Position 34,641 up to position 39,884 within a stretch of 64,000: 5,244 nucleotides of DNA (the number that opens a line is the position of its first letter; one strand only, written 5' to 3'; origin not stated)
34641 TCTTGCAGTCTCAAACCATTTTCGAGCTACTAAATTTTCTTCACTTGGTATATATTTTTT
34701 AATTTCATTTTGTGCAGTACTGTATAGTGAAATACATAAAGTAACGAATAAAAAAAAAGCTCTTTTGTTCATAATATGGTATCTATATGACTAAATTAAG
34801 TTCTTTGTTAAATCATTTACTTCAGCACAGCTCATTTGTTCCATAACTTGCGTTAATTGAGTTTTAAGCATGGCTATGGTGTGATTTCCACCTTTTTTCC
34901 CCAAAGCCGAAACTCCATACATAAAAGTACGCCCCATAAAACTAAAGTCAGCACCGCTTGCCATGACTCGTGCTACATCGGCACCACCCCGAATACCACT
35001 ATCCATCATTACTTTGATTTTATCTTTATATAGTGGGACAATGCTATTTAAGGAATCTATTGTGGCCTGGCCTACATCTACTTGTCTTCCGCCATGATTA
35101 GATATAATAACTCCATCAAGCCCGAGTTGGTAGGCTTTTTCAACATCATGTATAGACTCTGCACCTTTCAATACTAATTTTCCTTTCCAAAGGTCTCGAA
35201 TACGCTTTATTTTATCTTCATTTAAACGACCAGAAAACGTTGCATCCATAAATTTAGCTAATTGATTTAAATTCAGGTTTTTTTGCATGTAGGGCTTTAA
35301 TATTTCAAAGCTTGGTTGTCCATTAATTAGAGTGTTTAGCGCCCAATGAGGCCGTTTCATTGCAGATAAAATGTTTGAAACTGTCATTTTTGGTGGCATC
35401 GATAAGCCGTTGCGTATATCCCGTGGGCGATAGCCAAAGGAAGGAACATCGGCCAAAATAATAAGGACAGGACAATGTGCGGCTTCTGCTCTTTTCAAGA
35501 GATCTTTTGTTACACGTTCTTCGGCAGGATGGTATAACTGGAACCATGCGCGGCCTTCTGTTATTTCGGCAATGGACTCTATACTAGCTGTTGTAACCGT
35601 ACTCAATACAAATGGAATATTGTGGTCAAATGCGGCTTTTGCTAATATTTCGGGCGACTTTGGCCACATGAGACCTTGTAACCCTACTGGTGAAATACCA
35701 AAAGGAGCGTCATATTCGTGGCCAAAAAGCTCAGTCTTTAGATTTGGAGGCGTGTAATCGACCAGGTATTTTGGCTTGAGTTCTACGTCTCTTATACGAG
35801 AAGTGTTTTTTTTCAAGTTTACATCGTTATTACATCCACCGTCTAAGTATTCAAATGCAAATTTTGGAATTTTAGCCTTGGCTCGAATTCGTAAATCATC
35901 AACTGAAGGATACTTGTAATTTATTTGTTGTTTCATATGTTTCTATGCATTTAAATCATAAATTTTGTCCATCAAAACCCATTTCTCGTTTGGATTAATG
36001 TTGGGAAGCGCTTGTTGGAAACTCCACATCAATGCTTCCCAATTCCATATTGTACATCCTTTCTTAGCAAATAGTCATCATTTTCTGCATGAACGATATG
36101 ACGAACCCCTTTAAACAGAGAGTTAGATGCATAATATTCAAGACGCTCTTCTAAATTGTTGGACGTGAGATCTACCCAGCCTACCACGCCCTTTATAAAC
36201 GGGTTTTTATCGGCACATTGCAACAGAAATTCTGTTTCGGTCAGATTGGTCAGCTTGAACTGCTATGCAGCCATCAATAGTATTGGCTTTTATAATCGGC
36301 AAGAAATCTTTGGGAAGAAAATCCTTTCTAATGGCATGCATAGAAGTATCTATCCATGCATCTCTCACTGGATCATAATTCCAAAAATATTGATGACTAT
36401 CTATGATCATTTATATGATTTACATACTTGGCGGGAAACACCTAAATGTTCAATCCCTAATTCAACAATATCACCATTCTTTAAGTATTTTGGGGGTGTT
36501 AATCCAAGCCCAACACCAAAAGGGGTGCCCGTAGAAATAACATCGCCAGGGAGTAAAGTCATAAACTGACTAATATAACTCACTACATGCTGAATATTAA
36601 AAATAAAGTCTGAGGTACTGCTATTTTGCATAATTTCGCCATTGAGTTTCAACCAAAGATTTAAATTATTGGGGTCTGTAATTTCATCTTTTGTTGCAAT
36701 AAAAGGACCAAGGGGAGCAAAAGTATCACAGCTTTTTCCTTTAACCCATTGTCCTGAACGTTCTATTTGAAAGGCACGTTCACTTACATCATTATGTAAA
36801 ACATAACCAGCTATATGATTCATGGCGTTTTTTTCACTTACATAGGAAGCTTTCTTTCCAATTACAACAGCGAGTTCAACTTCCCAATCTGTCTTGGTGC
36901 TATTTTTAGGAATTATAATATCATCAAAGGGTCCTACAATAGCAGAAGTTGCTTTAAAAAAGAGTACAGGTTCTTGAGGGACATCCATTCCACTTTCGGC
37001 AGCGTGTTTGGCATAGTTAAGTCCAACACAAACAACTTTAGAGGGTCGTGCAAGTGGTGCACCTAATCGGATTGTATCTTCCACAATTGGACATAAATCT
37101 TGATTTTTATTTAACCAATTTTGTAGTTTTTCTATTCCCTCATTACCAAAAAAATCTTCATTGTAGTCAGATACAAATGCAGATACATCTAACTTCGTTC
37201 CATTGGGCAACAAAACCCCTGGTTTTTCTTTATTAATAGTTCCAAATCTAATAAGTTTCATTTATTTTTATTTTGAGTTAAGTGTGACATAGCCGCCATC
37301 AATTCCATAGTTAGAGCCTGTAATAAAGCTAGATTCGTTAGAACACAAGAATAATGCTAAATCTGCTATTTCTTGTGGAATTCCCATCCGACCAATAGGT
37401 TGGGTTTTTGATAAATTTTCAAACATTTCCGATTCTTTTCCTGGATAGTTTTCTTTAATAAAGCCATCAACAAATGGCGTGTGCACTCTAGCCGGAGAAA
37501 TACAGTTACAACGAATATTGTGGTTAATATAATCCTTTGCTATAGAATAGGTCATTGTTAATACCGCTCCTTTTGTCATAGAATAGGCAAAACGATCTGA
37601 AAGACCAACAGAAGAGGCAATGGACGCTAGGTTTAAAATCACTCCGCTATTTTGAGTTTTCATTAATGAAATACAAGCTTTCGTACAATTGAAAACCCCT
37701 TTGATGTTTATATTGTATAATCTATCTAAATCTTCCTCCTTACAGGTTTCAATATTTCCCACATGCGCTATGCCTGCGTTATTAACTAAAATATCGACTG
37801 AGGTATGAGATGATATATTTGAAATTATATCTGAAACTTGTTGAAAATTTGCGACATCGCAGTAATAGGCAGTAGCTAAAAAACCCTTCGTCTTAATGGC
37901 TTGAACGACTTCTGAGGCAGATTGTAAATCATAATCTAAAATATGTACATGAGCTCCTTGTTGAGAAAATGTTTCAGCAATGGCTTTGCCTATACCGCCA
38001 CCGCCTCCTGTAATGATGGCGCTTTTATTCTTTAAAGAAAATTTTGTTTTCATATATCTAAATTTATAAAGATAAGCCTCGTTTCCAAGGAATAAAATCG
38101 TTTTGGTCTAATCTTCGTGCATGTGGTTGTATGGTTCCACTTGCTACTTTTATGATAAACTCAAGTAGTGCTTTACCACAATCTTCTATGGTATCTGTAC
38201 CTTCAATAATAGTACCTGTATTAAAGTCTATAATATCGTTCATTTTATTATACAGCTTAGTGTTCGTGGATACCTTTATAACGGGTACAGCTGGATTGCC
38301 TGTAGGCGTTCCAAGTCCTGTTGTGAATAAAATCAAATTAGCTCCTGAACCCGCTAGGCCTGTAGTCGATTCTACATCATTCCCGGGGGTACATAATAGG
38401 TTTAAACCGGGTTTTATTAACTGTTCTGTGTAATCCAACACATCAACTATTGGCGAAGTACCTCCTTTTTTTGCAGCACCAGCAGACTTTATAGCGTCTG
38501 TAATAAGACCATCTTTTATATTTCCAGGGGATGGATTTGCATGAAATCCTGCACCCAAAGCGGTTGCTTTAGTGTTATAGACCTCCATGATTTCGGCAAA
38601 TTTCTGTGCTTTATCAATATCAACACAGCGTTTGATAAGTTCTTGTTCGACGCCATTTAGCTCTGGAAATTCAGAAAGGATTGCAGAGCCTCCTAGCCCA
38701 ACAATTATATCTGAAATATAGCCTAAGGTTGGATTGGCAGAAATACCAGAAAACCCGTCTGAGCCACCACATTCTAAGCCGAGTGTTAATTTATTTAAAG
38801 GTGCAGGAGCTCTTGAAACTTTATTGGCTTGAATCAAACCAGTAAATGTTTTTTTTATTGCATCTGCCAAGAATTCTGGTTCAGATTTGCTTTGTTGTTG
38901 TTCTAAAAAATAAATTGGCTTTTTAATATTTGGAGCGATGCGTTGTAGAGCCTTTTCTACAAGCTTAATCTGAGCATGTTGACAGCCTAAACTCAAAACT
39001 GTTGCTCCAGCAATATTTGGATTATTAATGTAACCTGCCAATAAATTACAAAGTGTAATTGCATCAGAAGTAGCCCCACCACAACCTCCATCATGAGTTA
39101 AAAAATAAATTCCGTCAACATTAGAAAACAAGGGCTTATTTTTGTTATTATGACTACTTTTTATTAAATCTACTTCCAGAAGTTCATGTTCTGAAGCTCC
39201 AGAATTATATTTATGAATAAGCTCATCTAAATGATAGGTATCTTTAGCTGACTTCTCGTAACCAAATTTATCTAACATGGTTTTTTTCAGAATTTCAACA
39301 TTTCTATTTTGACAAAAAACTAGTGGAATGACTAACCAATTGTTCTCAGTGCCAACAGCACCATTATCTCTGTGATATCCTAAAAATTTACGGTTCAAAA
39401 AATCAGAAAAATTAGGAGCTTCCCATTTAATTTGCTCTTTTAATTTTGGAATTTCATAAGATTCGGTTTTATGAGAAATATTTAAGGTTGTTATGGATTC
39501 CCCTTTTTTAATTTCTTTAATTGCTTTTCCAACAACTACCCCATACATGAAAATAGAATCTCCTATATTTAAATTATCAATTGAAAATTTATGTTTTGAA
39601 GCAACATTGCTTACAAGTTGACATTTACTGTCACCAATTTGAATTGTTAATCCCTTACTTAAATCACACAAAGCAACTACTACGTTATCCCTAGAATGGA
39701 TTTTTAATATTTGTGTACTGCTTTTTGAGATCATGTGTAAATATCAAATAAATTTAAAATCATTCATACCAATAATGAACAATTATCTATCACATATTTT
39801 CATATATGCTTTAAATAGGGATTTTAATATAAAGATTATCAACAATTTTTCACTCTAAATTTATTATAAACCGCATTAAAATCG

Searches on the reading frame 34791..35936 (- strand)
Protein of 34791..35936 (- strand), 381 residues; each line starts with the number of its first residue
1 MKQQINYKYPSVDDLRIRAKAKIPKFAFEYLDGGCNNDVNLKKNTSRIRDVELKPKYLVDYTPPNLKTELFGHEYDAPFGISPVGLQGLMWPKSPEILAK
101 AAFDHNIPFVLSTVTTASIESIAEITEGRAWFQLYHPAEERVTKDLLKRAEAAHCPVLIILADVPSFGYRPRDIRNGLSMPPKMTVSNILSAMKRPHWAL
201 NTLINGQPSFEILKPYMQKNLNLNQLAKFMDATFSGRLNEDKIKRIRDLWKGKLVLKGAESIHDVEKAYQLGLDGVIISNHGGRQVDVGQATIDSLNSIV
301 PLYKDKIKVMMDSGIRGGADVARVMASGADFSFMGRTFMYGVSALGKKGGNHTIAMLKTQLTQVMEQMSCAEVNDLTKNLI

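Call 26: search_protein_families(library=pfam, proteins=[window:34791-35936:-], max_evalue=0.00001)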
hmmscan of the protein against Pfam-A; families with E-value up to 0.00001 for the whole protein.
window:34791-35936:- (381 aa): 1 family
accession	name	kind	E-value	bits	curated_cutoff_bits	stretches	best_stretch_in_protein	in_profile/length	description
PF01070.24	FMN_dh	-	1.2e-114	383.4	24.9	1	19-380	1-347/350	FMN-dependent dehydrogenase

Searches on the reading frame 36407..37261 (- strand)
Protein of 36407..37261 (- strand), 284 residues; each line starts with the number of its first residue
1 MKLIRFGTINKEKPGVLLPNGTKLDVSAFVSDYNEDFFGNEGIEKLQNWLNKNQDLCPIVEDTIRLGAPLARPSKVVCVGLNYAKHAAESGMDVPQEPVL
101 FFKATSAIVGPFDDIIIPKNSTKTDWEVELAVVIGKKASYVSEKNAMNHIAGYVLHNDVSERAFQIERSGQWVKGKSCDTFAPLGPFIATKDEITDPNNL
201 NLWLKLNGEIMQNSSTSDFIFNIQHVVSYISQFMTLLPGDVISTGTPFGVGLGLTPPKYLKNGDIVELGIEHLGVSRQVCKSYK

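Call 65: search_protein_families(library=pfam, proteins=[window:36407-37261:-], max_evalue=0.00001)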
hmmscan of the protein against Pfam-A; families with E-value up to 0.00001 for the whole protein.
window:36407-37261:- (284 aa): 1 family
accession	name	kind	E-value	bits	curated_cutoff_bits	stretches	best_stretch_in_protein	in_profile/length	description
PF01557.24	FAA_hydrolase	-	8.7e-72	241.7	23.9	1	75-277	1-210/214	Fumarylacetoacetate (FAA) hydrolase C-terminal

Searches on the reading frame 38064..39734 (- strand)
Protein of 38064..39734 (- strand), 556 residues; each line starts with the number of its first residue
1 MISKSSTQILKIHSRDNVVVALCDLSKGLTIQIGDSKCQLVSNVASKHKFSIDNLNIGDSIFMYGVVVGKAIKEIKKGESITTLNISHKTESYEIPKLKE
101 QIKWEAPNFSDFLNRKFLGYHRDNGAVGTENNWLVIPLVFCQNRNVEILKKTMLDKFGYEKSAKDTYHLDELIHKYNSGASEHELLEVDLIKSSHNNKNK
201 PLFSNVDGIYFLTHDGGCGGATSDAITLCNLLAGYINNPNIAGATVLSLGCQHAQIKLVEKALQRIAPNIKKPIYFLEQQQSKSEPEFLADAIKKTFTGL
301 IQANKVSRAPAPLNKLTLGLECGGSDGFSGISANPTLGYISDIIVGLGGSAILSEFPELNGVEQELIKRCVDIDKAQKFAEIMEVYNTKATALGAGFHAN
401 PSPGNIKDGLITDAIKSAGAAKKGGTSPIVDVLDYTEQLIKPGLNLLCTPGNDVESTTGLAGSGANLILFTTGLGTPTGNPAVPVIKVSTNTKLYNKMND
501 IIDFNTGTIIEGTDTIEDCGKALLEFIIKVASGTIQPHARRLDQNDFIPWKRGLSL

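Call 26: search_protein_families(library=pfam, proteins=[window:38064-39734:-], max_evalue=0.00001)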
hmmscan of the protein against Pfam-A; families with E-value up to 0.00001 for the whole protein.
window:38064-39734:- (556 aa): 2 families
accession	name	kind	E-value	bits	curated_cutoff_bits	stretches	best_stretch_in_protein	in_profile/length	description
PF20629.2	GD_AH_C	-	4.3e-93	311.5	26.8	1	314-553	2-240/242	D-galactarate/Altronate dehydratase, C-terminal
PF04295.18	GD_AH_second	-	1.5e-32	113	27.3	1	119-303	1-135/136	D-galactarate dehydratase/Altronate hydrolase, second domain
